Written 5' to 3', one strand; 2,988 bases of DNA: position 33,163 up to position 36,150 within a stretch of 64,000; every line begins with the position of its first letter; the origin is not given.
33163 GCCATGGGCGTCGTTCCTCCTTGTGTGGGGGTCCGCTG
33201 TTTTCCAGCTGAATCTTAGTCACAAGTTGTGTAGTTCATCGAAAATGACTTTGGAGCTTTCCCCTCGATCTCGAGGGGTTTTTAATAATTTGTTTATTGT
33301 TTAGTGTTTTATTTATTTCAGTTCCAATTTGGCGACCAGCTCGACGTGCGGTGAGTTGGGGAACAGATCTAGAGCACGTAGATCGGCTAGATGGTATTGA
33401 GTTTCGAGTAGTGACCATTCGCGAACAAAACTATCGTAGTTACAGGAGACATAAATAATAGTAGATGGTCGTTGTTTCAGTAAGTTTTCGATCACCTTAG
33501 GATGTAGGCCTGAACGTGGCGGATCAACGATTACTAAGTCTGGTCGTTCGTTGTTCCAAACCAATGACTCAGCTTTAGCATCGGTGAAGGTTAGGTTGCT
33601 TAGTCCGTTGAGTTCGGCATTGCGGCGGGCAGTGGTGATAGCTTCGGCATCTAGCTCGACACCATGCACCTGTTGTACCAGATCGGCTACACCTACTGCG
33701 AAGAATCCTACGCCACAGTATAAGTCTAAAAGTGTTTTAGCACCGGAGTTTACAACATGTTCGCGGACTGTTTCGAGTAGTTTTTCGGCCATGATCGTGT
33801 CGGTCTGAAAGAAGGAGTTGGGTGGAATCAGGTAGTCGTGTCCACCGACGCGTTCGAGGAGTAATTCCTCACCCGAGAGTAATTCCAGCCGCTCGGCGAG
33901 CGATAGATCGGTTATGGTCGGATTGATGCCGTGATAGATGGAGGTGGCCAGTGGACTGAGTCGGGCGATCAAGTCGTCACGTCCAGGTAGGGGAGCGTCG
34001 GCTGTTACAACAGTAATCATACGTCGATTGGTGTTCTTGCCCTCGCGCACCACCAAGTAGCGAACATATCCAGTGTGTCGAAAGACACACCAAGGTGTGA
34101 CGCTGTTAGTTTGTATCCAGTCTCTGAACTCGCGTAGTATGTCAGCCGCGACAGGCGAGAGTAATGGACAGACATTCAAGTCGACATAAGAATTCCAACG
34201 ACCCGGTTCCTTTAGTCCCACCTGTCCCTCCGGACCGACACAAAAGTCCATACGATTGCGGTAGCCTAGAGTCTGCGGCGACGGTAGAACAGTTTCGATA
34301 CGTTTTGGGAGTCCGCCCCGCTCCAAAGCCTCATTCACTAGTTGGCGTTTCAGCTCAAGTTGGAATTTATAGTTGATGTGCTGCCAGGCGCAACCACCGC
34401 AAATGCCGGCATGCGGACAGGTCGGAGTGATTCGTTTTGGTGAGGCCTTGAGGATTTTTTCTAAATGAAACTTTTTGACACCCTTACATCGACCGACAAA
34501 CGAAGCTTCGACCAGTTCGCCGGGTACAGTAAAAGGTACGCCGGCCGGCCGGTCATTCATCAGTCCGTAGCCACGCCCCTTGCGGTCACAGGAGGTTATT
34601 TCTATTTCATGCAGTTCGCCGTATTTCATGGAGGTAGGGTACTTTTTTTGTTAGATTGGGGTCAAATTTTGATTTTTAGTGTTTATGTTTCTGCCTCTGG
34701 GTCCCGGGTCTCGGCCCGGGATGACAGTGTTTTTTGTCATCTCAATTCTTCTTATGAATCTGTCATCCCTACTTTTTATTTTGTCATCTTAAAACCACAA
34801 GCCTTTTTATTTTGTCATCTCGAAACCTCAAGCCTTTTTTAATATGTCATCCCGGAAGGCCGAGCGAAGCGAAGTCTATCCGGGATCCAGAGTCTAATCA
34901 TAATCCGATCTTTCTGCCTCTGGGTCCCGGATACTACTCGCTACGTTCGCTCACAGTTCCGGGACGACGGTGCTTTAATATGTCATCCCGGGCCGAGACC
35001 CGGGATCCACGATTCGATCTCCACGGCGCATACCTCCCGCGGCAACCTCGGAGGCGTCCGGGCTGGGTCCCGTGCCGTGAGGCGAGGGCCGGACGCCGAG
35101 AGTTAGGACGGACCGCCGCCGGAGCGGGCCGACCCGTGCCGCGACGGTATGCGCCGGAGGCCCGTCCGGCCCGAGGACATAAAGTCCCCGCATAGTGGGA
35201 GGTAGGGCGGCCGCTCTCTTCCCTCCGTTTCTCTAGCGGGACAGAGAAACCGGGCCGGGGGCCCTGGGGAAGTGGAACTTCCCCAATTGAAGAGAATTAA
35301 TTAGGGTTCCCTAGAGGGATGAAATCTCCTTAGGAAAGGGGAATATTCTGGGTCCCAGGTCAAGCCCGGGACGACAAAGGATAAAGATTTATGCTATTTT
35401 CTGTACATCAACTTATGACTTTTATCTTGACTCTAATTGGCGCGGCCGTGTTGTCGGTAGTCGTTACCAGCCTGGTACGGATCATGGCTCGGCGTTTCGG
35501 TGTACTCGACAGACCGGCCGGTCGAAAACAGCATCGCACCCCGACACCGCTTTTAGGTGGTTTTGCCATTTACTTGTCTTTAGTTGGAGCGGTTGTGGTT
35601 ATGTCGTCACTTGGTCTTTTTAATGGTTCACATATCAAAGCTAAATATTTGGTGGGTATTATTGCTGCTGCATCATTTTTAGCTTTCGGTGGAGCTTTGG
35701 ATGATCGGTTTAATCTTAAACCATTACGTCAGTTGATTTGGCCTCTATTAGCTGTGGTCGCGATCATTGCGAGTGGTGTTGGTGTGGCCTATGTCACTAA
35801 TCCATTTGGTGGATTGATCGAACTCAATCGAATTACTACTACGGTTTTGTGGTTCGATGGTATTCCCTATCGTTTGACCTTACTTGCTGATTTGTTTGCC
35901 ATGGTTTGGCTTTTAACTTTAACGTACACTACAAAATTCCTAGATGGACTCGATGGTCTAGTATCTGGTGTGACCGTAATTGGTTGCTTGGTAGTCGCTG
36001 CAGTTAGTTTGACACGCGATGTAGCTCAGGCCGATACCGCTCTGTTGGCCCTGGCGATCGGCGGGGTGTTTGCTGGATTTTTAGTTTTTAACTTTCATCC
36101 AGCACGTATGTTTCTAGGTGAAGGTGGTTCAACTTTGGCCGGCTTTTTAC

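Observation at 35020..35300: A 280-nt segment of about 70% GC with nested long-range complementarity: unknown structured RNA or foreign fragment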

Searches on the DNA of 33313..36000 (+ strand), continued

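Call 66: search_rna_families(source=window, start=34960, end=35400, threshold=evalue, max_evalue=10)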
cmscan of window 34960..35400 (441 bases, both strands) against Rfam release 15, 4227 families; matches with E-value up to 10: 2.
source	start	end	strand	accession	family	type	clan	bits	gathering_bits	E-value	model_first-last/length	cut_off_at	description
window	35271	35345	-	RF00468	HCV_SLVII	Cis-reg;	-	17.9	63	0.21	1-70/70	no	Hepatitis C virus stem-loop VII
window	35236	35285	-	RF00192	BLV_package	Cis-reg;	-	11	70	9.8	1-55/55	no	Bovine leukaemia virus RNA packaging signal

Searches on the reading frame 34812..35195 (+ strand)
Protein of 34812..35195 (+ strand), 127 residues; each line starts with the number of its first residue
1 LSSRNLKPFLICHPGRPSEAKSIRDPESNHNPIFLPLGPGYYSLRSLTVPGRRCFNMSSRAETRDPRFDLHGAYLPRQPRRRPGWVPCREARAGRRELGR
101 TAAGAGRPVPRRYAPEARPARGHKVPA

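Call 8: search_protein_families(library=pfam, proteins=[window:34812-35195:+], max_evalue=0.01)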
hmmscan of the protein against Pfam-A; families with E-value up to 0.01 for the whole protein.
window:34812-35195:+ (127 aa): 0 families
